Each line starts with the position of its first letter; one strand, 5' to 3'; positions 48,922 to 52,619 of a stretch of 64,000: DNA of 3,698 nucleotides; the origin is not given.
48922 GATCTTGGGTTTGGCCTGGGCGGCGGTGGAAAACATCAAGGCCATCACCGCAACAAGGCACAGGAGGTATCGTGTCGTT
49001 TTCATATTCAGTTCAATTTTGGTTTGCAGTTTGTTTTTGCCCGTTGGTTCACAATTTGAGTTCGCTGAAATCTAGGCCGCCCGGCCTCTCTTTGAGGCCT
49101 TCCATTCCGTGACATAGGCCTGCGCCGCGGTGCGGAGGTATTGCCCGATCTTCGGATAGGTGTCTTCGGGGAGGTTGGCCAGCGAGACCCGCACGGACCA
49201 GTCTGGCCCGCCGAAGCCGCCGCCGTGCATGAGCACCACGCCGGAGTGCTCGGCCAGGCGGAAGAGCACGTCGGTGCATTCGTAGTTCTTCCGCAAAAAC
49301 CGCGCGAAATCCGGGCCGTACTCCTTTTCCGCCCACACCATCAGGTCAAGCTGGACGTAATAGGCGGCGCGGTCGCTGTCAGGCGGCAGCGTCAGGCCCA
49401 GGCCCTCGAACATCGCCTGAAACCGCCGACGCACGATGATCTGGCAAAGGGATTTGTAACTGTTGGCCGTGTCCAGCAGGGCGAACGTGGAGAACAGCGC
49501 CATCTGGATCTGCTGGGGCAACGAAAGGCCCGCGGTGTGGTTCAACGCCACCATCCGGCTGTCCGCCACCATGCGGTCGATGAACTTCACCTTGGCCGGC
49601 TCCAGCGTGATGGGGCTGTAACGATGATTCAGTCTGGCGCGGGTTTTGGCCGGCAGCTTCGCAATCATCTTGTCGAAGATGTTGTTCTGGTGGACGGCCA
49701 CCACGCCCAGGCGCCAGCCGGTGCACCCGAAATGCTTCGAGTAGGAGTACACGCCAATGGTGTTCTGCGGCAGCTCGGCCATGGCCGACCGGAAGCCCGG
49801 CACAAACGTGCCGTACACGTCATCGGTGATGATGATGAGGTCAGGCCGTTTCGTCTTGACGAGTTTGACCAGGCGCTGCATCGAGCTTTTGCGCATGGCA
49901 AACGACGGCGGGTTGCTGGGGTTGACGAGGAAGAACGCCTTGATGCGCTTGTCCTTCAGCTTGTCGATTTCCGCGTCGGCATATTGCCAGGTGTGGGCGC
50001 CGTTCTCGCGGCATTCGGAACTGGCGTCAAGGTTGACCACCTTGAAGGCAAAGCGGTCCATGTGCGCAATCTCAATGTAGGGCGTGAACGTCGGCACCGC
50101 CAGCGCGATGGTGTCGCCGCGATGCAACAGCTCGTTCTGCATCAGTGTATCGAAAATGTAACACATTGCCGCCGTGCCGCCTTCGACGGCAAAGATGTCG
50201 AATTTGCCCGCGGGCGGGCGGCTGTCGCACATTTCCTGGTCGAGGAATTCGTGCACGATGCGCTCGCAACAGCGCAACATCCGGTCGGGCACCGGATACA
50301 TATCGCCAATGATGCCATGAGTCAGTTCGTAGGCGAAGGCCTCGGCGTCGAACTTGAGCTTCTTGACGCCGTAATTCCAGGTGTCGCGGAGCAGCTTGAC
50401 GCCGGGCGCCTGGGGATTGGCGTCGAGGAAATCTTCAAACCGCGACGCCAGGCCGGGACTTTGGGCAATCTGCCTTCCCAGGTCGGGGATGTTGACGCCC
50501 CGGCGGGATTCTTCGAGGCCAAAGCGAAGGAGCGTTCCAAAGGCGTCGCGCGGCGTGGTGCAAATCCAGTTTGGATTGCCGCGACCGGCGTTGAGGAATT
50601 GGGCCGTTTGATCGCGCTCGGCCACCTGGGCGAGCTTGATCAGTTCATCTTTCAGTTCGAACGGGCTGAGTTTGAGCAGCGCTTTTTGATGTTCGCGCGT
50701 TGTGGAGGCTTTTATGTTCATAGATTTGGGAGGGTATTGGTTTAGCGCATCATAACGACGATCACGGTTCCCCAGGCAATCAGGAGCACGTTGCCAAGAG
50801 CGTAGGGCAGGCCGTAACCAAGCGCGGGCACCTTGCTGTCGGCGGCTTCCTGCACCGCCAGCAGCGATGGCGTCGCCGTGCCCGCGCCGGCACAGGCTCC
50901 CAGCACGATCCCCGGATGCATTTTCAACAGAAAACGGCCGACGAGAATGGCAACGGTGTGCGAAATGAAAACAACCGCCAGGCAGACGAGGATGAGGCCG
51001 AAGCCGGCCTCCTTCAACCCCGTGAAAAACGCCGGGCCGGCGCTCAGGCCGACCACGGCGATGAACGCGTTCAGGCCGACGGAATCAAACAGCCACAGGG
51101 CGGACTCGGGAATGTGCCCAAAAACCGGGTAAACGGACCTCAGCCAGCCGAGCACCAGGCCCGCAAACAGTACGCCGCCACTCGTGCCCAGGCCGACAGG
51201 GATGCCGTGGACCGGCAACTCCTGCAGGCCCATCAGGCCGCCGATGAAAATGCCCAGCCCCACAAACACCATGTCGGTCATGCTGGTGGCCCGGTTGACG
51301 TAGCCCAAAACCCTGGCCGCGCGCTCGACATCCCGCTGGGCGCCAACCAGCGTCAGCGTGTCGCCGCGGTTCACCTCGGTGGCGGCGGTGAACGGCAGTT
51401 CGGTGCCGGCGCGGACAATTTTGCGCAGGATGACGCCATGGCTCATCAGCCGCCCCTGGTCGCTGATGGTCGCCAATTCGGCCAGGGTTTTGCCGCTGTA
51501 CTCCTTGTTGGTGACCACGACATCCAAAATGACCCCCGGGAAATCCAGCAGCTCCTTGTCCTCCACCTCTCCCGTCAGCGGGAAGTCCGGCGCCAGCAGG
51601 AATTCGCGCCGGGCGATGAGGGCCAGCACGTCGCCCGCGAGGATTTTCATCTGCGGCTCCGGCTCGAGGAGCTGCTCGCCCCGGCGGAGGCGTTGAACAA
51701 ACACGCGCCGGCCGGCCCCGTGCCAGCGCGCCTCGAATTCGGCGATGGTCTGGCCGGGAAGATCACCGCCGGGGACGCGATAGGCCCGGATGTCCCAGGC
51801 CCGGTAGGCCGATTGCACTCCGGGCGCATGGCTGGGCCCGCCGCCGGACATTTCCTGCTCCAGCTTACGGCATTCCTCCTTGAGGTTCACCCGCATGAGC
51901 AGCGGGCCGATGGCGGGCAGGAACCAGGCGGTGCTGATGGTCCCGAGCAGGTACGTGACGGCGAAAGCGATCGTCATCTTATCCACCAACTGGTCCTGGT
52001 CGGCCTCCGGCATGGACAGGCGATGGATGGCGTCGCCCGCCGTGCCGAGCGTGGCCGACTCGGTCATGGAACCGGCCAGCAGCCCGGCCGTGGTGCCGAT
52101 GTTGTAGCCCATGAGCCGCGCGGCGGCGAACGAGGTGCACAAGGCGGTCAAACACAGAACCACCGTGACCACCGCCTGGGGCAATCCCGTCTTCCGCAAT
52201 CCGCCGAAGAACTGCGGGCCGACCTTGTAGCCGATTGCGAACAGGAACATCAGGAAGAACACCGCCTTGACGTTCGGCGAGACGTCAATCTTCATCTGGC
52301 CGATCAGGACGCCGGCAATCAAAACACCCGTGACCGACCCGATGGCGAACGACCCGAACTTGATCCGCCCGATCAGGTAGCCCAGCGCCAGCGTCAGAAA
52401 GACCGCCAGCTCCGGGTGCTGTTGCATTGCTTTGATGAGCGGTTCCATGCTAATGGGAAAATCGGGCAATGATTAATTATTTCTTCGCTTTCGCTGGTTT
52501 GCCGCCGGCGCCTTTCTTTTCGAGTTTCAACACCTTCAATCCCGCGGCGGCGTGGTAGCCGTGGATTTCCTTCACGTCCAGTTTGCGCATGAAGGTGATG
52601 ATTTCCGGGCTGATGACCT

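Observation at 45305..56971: Three-compartment amino-acid deamidation, antiport and decarboxylation supercluster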

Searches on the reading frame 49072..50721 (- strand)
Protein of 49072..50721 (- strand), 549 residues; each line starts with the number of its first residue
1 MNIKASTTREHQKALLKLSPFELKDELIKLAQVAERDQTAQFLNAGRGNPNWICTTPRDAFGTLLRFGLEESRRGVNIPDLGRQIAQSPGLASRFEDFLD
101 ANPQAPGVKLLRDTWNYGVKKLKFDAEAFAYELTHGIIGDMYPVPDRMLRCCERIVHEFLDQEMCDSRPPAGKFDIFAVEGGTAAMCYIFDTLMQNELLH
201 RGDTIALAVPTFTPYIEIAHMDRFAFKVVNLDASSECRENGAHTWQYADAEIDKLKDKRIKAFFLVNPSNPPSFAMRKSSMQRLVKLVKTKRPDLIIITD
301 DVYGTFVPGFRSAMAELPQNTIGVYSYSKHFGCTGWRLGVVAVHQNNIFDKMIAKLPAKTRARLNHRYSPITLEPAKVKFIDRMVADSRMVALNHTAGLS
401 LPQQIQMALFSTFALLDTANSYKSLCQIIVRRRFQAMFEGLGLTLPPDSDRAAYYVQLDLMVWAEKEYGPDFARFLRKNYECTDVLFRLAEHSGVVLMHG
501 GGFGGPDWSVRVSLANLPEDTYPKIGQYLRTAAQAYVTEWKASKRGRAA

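Call 3: search_protein_families(library=pfam, proteins=[window:49072-50721:-])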
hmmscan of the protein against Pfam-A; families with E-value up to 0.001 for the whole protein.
window:49072-50721:- (549 aa): 1 family
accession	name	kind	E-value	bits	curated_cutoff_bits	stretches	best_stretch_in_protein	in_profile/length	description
PF00155.27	Aminotran_1_2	-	9.7e-24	84.7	19.7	1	181-523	73-355/361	Aminotransferase class I and II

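Call 4: search_protein_families(library=ncbifam, proteins=[window:49072-50721:-])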
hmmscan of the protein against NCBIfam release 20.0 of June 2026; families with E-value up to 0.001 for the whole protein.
window:49072-50721:- (549 aa): 46 families (the best 25 are shown)
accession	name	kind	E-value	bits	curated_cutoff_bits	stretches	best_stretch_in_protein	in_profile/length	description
NF006755.0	PRK09275.1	equivalog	2e-231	769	321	1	10-544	3-528/530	bifunctional aspartate transaminase/aspartate 4-decarboxylase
TIGR03801.1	asp_4_decarbox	equivalog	5.7e-229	760.8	435.1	1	18-540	1-521/521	aspartate 4-decarboxylase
NF041364.1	GntC_guanitoxin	equivalog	2.9e-20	72.5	415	1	181-347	68-225/356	guanitoxin biosynthesis PLP-dependent (S)-gamma-hydroxy-L-arginine cyclodehydratase GntC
NF005744.0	PRK07568.1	subfamily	7.1e-17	61.3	389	1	175-357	90-263/398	pyridoxal phosphate-dependent aminotransferase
NF004975.0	PRK06348.1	equivalog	1.4e-16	60.5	549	1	193-343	104-248/384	pyridoxal phosphate-dependent aminotransferase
TIGR01265.1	tyr_nico_aTase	subfamily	7.2e-14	51.6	292.45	1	174-351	97-264/403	tyrosine/nicotianamine family aminotransferase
NF041091.1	asp_aminotase_Arch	equivalog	7.6e-14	51.3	550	1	181-367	95-268/376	aspartate aminotransferase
NF005732.0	PRK07550.1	equivalog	1.9e-13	50.2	366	1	198-349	113-259/389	aminotransferase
NF004870.0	PRK06225.1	equivalog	4.2e-13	48.8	351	1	177-352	87-247/380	pyridoxal phosphate-dependent aminotransferase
NF005601.0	PRK07337.1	equivalog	2e-12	46.9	496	1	242-346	151-254/394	pyridoxal phosphate-dependent aminotransferase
NF005816.0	PRK07682.1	equivalog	2.3e-12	46.3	620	1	199-352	111-257/390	aminotransferase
NF005588.0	PRK07309.1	equivalog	3.5e-12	45.9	576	1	197-346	110-254/391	pyridoxal phosphate-dependent aminotransferase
TIGR01264.1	tyr_amTase_E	equivalog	1.3e-11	44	474.25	1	175-347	99-261/403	tyrosine transaminase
TIGR01141.1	hisC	equivalog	1.3e-11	44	276.55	1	196-348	90-229/349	histidinol-phosphate transaminase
NF006514.0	PRK08960.1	equivalog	6.1e-11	41.8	554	1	240-348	146-253/388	pyridoxal phosphate-dependent aminotransferase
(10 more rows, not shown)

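Call 50: list_cluster_members(proteins=[P0001, P0002, window:49072-50721:-, window:47941-49005:-, window:45305-46744:-, window:55280-56971:-, window:41027-41842:-, window:37562-40330:-])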
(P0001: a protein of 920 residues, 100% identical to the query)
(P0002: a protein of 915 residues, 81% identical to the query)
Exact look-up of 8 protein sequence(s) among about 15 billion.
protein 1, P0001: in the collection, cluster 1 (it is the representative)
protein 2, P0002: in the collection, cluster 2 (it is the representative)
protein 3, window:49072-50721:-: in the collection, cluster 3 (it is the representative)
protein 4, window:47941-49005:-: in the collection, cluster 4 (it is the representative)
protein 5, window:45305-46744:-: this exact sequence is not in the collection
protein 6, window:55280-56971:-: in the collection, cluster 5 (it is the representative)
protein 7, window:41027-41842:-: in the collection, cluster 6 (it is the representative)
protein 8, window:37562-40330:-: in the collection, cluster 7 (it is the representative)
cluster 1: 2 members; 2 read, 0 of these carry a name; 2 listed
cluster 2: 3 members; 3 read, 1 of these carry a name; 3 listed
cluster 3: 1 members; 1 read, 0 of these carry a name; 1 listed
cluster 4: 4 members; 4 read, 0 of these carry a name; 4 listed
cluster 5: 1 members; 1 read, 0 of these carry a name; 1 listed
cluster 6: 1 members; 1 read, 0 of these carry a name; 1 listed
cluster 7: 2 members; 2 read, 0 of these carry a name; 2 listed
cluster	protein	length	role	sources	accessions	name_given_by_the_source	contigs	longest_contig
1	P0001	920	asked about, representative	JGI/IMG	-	-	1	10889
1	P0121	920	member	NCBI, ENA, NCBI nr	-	-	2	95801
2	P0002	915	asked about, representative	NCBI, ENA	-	-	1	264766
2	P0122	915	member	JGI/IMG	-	arginine decarboxylase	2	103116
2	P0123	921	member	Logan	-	-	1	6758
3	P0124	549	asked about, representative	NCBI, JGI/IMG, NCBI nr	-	-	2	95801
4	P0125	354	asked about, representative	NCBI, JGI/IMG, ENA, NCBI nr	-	-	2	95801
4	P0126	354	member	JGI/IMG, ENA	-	-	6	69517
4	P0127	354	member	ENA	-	-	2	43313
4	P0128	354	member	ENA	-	-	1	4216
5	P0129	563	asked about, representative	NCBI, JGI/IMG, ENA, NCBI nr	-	-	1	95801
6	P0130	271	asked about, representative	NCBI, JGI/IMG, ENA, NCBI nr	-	-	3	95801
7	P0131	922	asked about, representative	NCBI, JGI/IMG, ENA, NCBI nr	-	-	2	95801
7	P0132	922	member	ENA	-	-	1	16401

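Call 66: search_solved_structures(query=window:49072-50721:-, max_evalue=1e-30)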
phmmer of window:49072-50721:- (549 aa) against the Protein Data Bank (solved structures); distinct sequences matched with E-value up to 1e-30: 5.
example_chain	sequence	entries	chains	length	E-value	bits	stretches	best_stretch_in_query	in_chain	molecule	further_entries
2zy5_A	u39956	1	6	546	1.5e-146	492.3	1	13-541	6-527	L-aspartate beta-decarboxylase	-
2zy3_A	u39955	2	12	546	2.9e-146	491.4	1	13-541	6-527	L-aspartate beta-decarboxylase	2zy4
3fdd_A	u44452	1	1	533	4.7e-145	487.4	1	13-538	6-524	L-aspartate-beta-decarboxylase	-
2zy2_A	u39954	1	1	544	1.4e-144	485.9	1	13-544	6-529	L-aspartate 4-carboxylyase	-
3f6t_A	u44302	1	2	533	2.1e-116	392.9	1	11-542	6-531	Aspartate aminotransferase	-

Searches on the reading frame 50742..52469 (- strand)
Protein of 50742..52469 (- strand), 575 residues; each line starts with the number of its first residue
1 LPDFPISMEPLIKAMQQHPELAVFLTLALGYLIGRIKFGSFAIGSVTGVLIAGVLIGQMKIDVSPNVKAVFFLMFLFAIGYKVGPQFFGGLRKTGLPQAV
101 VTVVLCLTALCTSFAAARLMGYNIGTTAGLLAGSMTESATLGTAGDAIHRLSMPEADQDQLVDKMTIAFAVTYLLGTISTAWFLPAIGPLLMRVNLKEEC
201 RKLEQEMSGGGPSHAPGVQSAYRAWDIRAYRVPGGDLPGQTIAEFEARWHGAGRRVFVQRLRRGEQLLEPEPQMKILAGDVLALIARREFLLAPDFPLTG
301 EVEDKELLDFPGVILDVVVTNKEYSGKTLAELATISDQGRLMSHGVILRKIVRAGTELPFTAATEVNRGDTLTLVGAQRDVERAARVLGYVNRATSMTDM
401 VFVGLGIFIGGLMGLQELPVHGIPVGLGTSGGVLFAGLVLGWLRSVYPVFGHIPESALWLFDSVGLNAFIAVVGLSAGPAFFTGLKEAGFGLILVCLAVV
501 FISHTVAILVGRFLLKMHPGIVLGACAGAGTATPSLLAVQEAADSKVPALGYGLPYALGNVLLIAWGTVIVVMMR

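Call 3: search_protein_families(library=pfam, proteins=[window:50742-52469:-])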
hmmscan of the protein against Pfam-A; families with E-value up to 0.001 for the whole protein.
window:50742-52469:- (575 aa): 2 families
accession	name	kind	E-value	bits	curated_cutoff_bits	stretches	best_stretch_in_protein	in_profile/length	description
PF06826.17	Asp-Al_Ex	-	7.5e-77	257.3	27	2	403-571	2-166/167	Predicted Permease Membrane Region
PF02080.26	TrkA_C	-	4.5e-14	52.6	27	2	230-288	4-60/71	TrkA-C domain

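Call 4: search_protein_families(library=ncbifam, proteins=[window:50742-52469:-])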
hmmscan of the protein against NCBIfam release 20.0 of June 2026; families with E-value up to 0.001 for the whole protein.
window:50742-52469:- (575 aa): 5 families
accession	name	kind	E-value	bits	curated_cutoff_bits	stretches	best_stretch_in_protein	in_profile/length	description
TIGR03802.1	Asp_Ala_antiprt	equivalog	4.6e-188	626.4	546.95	1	11-574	3-562/562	aspartate-alanine antiporter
NF003440.0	PRK04972.1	equivalog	2.3e-95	320.5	645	1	13-573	7-556/561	aspartate:alanine antiporter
NF003007.0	PRK03818.1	equivalog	1.3e-58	198.9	449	1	25-574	13-549/553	putative transporter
TIGR01625.1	YidE_YbjL_dupl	subfamily_domain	1.3e-46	158.2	71.95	2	408-558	2-154/154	AspT/YidE/YbjL antiporter duplication domain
TIGR00932.1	2a37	subfamily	2e-05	24.2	238.3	1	38-129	16-110/275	monovalent cation:proton antiporter-2 (CPA2) family protein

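Call 44: search_solved_structures(query=window:50742-52469:-, max_evalue=0.001, show_alignments=1)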
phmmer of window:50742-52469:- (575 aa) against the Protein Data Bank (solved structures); distinct sequences matched with E-value up to 0.001: 4.
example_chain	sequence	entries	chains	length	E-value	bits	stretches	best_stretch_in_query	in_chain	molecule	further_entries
9veb_A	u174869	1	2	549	8.6e-60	206.1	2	19-207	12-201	Aspartate/alanine antiporter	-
8xw5_A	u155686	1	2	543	1.1e-59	205.8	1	19-574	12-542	Aspartate/alanine antiporter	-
9oqy_A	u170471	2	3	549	4.5e-59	203.7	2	19-207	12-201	Aspartate/alanine antiporter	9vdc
8y1x_A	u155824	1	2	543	6.9e-59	203.1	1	19-574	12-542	Aspartate/alanine antiporter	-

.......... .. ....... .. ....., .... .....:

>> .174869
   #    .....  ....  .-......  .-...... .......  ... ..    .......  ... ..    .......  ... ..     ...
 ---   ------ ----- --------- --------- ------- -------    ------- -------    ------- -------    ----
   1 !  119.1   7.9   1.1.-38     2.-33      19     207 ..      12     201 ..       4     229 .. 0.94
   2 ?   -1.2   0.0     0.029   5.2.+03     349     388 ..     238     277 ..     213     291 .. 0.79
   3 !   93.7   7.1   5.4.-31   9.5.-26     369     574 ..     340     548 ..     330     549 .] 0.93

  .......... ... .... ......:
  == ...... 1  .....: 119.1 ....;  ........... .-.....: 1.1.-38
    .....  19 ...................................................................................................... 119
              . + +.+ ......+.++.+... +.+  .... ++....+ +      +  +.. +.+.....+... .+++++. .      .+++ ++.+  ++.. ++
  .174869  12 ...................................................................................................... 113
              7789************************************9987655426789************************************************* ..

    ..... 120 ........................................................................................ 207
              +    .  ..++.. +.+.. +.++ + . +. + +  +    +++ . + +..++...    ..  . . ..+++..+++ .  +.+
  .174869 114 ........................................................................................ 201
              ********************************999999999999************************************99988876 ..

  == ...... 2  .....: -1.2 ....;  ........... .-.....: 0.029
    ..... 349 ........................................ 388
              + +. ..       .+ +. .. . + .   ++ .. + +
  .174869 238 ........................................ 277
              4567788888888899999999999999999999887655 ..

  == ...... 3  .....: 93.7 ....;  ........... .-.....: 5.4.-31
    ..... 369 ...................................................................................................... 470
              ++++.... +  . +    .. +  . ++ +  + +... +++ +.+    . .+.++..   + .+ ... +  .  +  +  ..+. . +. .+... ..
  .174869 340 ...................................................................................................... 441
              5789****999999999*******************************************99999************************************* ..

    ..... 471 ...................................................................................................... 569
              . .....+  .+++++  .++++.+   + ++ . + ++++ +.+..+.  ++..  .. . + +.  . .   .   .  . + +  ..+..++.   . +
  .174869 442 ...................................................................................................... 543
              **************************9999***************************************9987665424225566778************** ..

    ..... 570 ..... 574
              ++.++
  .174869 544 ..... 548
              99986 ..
